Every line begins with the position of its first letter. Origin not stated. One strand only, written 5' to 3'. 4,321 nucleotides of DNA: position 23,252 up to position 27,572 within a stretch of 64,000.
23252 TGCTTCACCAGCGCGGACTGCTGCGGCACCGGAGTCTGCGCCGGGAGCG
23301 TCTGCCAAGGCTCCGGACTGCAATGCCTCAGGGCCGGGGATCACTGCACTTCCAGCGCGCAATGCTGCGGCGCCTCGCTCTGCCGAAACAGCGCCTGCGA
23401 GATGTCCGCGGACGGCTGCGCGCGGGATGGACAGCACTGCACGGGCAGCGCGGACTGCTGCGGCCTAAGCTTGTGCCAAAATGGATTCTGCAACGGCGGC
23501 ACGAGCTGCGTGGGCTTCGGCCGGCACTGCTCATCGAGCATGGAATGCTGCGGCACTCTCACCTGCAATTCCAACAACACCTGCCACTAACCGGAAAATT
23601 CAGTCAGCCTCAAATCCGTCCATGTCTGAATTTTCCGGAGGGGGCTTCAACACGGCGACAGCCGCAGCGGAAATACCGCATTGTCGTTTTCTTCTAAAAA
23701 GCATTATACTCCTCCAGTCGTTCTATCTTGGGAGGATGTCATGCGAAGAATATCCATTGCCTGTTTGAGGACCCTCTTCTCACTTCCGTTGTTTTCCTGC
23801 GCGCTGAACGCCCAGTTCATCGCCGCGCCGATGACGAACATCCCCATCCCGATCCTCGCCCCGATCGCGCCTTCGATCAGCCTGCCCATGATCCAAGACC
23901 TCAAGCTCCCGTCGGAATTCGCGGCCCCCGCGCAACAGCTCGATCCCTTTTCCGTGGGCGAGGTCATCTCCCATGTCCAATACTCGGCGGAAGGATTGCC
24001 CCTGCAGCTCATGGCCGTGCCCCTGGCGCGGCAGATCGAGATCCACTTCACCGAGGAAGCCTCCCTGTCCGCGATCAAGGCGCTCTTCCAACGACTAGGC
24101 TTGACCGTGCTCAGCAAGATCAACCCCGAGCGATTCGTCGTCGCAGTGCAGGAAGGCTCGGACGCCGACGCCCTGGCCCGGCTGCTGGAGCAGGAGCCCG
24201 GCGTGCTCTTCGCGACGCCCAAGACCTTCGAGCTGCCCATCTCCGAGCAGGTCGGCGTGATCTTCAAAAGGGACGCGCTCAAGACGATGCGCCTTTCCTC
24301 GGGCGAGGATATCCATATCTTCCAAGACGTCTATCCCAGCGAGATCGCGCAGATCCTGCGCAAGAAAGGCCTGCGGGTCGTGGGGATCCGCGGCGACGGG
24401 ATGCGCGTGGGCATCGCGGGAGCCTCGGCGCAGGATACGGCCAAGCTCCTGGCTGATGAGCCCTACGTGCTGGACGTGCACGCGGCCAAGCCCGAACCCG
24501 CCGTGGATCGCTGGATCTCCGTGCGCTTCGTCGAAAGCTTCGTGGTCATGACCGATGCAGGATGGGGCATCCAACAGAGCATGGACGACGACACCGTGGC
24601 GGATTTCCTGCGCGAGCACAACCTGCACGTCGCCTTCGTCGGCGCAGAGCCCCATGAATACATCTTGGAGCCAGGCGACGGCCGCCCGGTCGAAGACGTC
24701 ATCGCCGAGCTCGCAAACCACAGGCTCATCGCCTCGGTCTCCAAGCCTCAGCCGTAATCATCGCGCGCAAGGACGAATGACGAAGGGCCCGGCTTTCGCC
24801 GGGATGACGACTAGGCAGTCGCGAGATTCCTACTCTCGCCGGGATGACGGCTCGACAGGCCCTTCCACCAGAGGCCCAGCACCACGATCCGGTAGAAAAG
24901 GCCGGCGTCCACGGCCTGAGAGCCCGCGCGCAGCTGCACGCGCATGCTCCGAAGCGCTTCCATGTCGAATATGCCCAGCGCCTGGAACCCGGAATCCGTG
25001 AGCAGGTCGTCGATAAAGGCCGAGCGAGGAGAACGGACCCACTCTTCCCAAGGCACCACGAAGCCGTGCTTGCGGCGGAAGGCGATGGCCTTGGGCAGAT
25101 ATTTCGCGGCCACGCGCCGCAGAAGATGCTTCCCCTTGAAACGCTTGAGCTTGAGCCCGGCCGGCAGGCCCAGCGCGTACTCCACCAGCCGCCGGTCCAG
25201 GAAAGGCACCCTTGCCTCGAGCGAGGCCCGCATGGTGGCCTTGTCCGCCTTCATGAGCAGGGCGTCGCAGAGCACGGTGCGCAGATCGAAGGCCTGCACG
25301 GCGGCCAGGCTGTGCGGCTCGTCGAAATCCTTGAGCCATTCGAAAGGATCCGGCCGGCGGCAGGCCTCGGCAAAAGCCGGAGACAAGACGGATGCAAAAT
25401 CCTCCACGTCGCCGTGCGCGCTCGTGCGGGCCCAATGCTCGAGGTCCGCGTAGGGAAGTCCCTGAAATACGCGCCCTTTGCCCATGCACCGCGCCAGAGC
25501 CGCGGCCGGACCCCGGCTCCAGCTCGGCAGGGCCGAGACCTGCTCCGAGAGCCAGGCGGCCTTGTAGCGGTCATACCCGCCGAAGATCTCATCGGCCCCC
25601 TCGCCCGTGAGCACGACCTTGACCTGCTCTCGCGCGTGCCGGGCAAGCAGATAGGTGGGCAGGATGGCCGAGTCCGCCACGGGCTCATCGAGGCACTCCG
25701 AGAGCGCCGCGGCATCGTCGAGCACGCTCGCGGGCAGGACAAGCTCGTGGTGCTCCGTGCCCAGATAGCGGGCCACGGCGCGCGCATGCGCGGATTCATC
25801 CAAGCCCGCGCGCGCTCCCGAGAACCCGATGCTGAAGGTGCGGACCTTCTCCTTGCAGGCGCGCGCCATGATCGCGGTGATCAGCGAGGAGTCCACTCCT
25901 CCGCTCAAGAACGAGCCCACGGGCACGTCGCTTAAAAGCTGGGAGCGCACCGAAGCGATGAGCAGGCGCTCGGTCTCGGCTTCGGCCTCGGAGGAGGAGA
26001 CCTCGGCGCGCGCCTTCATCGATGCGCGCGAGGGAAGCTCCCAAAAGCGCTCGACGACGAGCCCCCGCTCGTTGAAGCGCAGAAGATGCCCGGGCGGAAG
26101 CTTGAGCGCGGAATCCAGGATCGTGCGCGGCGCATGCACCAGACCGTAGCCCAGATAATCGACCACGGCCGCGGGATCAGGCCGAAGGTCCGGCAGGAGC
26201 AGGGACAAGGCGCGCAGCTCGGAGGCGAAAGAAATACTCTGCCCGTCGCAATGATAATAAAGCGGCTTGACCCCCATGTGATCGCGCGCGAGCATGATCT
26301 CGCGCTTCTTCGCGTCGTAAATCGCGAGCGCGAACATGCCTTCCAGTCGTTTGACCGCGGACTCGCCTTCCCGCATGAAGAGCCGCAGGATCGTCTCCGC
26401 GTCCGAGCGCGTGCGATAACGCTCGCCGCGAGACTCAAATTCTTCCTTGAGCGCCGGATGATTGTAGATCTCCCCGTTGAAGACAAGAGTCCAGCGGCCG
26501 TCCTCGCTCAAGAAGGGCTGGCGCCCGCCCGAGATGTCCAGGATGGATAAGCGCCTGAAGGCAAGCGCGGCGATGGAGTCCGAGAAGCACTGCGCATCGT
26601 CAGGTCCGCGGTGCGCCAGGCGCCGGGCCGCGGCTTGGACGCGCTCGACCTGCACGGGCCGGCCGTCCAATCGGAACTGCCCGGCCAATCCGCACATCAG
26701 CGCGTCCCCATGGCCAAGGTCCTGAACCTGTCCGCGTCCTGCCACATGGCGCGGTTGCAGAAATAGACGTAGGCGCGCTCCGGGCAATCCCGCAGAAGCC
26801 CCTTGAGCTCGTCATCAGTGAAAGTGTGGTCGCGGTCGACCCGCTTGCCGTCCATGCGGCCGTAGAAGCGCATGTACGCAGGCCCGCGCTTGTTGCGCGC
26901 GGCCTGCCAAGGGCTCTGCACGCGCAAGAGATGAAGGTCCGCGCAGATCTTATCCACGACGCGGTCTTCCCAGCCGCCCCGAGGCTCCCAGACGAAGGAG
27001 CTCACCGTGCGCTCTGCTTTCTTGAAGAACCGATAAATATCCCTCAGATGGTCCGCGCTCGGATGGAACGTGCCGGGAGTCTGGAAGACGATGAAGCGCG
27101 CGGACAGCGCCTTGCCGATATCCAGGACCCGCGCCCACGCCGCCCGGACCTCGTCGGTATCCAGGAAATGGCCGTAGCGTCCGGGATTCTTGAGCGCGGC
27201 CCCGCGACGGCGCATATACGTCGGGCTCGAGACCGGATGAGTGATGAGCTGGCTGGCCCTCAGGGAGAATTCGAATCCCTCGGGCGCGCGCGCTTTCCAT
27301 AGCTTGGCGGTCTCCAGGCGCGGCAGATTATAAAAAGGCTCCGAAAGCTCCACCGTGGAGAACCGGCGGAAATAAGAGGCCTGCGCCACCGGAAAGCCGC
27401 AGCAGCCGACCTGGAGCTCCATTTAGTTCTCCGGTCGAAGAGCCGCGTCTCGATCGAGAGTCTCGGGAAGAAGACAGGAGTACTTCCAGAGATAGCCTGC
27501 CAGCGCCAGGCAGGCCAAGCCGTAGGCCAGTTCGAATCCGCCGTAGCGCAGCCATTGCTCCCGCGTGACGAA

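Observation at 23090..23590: Bacterial lipoprotein composed of four tandem inhibitor-cystine-knot (knottin-type) repeats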

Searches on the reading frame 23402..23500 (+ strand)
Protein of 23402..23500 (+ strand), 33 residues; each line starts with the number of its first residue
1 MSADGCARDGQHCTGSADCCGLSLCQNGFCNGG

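Call 30: search_solved_structures(query=A1, max_evalue=10, show_alignments=5)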
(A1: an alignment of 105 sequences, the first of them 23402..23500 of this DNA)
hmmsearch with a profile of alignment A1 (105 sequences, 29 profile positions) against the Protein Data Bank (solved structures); distinct sequences matched with E-value up to 10: 47.
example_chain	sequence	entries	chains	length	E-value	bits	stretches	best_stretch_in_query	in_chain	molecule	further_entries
5o57_A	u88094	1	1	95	0.00016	25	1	2-28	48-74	Dickkopf-related protein 4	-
9x64_A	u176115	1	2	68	0.00032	24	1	2-28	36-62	Dickkopf-related protein 4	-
6nk9_A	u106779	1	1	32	0.0034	20.7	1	3-24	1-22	Aca Toxin 1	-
1emx_A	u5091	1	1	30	0.0079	19.5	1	8-23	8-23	HETEROPODATOXIN 2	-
7l2m_E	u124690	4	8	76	0.011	19.1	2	2-22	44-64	Tau-theraphotoxin-Hs1a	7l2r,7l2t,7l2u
8cjp_B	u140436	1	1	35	0.021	18.2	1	9-23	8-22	Mu-theraphotoxin-Cg1a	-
9jgg_A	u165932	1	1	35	0.022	18.1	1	2-24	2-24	Murinotoxin-1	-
8fey_A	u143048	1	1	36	0.023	18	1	9-23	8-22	Pmu1a toxin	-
6cuc_A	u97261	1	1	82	0.026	17.9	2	2-22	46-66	Tau-theraphotoxin-Hs1a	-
7rz3_A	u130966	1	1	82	0.033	17.6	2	1-23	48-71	Xt3a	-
1s6x_A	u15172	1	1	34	0.036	17.4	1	10-23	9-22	KvAP CHANNEL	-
2n1n_A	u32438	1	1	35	0.038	17.3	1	10-23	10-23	Kappa-theraphotoxin-Gr3a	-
7a64_A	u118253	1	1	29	0.042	17.2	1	9-23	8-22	Tsp1a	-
5irx_E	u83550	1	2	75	0.046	17.1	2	2-22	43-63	Tau-theraphotoxin-Hs1a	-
8sem_A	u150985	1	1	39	0.068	16.6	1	2-19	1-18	TRPV1 inhibitory peptide Tst2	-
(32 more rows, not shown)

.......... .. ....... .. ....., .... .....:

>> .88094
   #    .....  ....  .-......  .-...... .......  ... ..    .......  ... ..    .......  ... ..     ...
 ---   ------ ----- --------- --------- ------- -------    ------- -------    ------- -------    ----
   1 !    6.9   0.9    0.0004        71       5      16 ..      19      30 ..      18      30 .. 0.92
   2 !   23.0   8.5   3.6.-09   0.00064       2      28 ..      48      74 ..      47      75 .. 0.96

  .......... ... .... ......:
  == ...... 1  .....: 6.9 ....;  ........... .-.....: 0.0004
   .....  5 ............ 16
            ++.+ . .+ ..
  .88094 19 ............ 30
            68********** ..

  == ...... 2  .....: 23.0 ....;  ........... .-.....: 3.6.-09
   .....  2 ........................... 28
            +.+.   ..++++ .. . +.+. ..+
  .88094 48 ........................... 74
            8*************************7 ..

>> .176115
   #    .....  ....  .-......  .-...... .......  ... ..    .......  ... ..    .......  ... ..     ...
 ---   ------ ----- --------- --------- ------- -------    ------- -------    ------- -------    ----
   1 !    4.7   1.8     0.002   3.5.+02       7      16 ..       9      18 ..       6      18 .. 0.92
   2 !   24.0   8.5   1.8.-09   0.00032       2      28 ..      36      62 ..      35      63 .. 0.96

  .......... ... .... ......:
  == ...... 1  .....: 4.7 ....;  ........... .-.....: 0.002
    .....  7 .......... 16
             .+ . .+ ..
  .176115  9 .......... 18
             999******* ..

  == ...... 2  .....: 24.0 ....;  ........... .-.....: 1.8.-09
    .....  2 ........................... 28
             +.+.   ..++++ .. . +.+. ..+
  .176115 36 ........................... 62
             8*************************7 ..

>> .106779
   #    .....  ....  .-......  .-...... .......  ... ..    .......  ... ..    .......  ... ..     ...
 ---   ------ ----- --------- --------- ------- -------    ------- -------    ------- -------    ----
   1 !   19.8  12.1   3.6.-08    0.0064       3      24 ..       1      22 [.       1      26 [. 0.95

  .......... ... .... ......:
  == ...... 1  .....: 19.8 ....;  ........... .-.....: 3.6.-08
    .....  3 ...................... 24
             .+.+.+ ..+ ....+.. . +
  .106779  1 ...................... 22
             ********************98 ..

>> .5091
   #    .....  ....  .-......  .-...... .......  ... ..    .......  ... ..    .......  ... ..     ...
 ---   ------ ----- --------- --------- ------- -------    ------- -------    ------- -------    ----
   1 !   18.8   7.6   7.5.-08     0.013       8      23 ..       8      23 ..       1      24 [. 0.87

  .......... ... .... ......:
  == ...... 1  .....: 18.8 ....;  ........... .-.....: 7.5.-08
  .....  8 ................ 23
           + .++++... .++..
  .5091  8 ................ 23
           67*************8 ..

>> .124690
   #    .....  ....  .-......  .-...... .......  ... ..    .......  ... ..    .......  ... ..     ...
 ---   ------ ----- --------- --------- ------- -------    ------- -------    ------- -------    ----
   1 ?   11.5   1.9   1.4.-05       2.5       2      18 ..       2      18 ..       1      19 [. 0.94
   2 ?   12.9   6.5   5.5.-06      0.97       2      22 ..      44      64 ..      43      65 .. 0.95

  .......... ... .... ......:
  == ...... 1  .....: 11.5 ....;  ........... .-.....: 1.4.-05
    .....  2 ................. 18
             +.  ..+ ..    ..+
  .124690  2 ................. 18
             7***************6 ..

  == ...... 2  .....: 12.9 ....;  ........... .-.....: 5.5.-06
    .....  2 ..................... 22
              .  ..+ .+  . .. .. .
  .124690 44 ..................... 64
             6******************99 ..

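Call 37: predict_structure(alignment_id=A1)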
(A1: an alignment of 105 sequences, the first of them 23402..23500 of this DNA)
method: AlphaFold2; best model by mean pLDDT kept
length: 33 residues; sequences in the alignment: 105
mean_pLDDT: 85.4   pTM: 0.49
mean pLDDT of the five models: 85.4, 83.8, 83.6, 82.5, 82.4
residues with pLDDT >= 90: 16; 70-90: 13; 50-70: 3; < 50: 1
segments of 3 or more residues with pLDDT < 50: none
pLDDT, mean of each block of 10 residues (from residue 1): 73 91 92 86
secondary structure, 60 per line:
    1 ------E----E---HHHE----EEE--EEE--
elements in order: E24-26 E29-31

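Call 41: fold_search(model_id=the predicted structure, library=pdb)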
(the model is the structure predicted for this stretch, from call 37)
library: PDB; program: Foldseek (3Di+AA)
matches with E <= 10: 70; with E <= 0.001: 0
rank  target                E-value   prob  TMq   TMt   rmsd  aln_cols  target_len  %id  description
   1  5fzx_MODEL_1_A        2.8e-01  0.87  0.66  0.61   3.0        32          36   28  High resolution solution NMR structure of the spider venom peptide U5- scytotoxin-Sth1a (released 2016-06-08)
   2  1f2s_I                4.1e-01  0.90  0.61  0.70   0.5        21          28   28  CRYSTAL STRUCTURE OF THE COMPLEX FORMED BETWEEN BOVINE BETA-TRYPSIN AND MCTI-A, A TRYPSIN INHIBITOR OF SQUASH FAMILY A (released 2000-06-05)
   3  6cei_MODEL_1_A        4.8e-01  0.94  0.68  0.70   0.6        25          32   40  Solution NMR Structure of Conotoxin GXIA from Conus geographus (released 2018-03-07)
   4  1lu0_A                4.8e-01  0.84  0.59  0.66   0.7        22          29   27  Atomic Resolution Structure of Squash Trypsin Inhibitor: Unexpected Metal Coordination (released 2002-08-28)
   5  1d1h_MODEL_1_A        5.1e-01  0.92  0.70  0.66   0.9        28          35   25  SOLUTION STRUCTURE OF HANATOXIN 1 (released 2000-09-20)
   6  2ljs_MODEL_1_A        5.1e-01  0.85  0.60  0.65   0.6        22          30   36  Solution structure of MCoTI-V (released 2012-08-08)
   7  1h9h_I                5.1e-01  0.72  0.61  0.66   4.2        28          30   39  COMPLEX OF EETI-II WITH PORCINE TRYPSIN (released 2004-07-26)
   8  1h9i_I                5.1e-01  0.69  0.60  0.65   4.2        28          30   36  COMPLEX OF EETI-II MUTANT WITH PORCINE TRYPSIN (released 2004-07-26)
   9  8sem_MODEL_1_A        5.5e-01  0.57  0.59  0.51   3.1        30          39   33  Structural and functional characterisation of Tst2, a novel TRPV1 inhibitory peptide from the Australian sea a (released 2023-09-27)
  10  1hvw_MODEL_1_A        5.9e-01  0.77  0.63  0.77   1.4        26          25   35  HAIRPINLESS MUTANT OF OMEGA-ATRACOTOXIN-HV1A (released 2001-01-17)
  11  2it8_MODEL_1_A        5.9e-01  0.77  0.59  0.66   0.7        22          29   36  Solution structure of a linear analog of the cyclic squash trypsin inhibitor MCoTI-II (released 2007-10-02)
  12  2gx1_MODEL_1_A        5.9e-01  0.75  0.63  0.69   1.2        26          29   35  Solution structure and alanine scan of a spider toxin that affects the activation of mammalian sodium channels (released 2006-12-05)
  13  1mcv_I                6.4e-01  0.85  0.61  0.71   0.5        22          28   36  Crystal Structure Analysis of a Hybrid Squash Inhibitor in Complex with Porcine Pancreatic Elastase (released 2003-02-04)
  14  1mct_I                6.9e-01  0.85  0.61  0.71   0.5        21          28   33  THE REFINED 1.6 ANGSTROMS RESOLUTION CRYSTAL STRUCTURE OF THE COMPLEX FORMED BETWEEN PORCINE BETA-TRYPSIN AND MCTI-A,  (released 1994-01-31)
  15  1w7z_A                6.9e-01  0.80  0.60  0.63   0.6        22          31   36  Crystal structure of the free (uncomplexed) Ecballium elaterium trypsin inhibitor (EETI-II) (released 2005-11-01)
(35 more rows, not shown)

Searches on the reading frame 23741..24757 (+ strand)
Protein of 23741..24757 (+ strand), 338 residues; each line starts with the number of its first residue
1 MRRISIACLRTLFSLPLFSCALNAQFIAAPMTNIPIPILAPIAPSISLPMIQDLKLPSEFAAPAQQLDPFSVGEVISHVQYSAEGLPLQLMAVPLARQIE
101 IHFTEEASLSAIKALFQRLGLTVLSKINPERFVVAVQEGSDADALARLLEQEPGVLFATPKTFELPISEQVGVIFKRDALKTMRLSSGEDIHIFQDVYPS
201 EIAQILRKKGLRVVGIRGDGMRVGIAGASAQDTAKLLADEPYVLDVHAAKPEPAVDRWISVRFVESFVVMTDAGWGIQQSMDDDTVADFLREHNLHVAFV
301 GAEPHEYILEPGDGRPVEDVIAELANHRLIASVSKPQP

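Call 11: search_protein_families(library=pfam, proteins=[window:23741-24757:+], max_evalue=0.001)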
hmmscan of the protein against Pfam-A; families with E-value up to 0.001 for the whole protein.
window:23741-24757:+ (338 aa): 1 family
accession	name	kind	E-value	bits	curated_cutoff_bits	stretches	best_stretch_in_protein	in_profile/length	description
PF22148.1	Fervidolysin_NPro-like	-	2.1e-05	25.3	21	1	101-160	22-80/81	Fervidolysin N-terminal prodomain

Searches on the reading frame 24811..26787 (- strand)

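Call 11: search_protein_families(library=pfam, proteins=[window:24811-26787:-], max_evalue=0.001)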
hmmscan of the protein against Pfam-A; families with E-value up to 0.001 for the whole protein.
window:24811-26787:- (658 aa): 4 families
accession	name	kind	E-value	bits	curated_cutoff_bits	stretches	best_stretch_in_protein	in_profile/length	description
PF00733.27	Asn_synthase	-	4.2e-92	309.9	21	1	272-623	2-335/354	Asparagine synthase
PF13537.11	GATase_7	-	4.3e-42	143.4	25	1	78-194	2-121/123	Glutamine amidotransferase domain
PF13522.11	GATase_6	-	1.2e-37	129.2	27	1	62-190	1-130/130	Glutamine amidotransferase domain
PF12481.13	DUF3700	-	0.00037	20.5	27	1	142-184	123-165/228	Aluminium induced protein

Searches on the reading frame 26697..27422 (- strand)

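Call 11: search_protein_families(library=pfam, proteins=[window:26697-27422:-], max_evalue=0.001)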
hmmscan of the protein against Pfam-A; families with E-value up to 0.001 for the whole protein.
window:26697-27422:- (241 aa): 1 family
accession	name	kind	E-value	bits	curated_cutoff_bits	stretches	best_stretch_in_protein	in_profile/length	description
PF01904.24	DUF72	-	1.2e-23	84.7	25.3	1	16-232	13-210/217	Protein of unknown function DUF72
